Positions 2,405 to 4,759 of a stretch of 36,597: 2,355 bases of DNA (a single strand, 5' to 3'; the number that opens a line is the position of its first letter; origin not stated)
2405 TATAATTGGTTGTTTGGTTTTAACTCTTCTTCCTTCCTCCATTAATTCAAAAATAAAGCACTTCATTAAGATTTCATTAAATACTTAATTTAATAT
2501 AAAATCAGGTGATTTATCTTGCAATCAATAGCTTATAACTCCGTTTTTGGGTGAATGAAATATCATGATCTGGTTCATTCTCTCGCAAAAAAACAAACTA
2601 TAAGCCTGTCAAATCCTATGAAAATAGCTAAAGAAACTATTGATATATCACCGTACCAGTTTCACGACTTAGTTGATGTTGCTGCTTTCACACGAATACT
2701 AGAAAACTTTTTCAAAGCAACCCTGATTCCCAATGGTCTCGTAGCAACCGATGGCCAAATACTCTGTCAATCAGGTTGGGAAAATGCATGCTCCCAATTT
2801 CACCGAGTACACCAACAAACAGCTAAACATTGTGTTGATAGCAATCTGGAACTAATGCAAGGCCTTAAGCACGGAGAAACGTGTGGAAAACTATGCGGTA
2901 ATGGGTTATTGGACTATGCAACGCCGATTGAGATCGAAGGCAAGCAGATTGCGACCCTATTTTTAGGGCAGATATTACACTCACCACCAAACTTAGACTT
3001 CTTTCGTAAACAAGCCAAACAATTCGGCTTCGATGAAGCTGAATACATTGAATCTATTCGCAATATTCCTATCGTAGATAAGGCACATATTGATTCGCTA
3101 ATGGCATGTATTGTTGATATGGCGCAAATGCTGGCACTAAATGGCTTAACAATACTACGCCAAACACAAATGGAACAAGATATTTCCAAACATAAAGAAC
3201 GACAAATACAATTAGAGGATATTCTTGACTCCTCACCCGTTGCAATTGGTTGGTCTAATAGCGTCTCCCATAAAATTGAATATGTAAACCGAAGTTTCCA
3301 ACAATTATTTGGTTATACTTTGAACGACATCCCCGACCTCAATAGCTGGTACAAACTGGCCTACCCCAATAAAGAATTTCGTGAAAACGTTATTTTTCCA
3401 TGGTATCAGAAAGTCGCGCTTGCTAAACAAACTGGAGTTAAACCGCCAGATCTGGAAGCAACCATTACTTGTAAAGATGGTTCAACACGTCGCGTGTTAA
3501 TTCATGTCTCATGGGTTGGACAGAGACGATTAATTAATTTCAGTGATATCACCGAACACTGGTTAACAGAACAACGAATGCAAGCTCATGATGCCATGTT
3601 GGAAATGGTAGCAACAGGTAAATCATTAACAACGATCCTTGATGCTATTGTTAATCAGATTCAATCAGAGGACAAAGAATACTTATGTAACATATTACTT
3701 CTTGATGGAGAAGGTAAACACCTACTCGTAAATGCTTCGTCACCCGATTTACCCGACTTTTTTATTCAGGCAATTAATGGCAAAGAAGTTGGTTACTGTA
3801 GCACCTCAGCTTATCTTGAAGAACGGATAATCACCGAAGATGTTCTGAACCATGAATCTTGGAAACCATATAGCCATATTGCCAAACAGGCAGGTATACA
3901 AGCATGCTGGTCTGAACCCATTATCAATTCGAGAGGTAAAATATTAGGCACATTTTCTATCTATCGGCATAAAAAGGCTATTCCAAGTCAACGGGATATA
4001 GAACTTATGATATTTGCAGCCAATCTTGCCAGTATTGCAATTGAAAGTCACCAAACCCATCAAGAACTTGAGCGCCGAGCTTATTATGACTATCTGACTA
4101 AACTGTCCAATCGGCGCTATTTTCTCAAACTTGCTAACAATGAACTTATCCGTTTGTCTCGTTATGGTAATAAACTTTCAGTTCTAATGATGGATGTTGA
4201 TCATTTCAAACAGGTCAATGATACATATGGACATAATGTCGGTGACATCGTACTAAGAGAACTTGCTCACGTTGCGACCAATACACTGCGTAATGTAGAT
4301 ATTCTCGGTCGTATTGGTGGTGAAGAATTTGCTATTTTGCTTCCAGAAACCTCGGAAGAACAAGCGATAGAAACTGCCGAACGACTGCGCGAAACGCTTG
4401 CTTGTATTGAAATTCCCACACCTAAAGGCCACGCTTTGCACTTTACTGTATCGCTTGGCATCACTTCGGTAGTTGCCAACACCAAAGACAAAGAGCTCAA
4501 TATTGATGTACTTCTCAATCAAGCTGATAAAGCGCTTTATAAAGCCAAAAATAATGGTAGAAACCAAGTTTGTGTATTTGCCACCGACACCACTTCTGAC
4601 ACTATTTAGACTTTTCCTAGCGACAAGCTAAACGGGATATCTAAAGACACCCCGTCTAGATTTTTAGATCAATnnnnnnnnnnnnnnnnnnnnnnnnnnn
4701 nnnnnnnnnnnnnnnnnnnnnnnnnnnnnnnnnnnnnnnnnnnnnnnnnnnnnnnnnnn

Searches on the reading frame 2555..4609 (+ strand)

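Call 31: search_protein_families(library=pfam, proteins=[window:2555-4609:+], max_evalue=0.001)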
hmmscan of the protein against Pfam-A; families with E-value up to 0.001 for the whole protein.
window:2555-4609:+ (684 aa): 6 families
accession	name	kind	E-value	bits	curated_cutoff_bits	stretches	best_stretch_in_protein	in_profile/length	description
PF00990.26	GGDEF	-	1.1e-47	162.3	23.8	1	509-671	1-161/161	Diguanylate cyclase, GGDEF domain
PF10114.15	PocR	-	1.7e-40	138.9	23.9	1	38-196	1-160/162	Sensory domain found in PocR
PF13185.12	GAF_2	-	6.3e-15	56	28.6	1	357-497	3-136/136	GAF domain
PF01590.32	GAF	-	2.4e-09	38.3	22.4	1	360-496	4-133/133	GAF domain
PF13426.13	PAS_9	-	5.4e-07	30.3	27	1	235-334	7-103/103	PAS domain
PF13188.13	PAS_8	-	0.00012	22.3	21.8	1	219-262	2-41/65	PAS domain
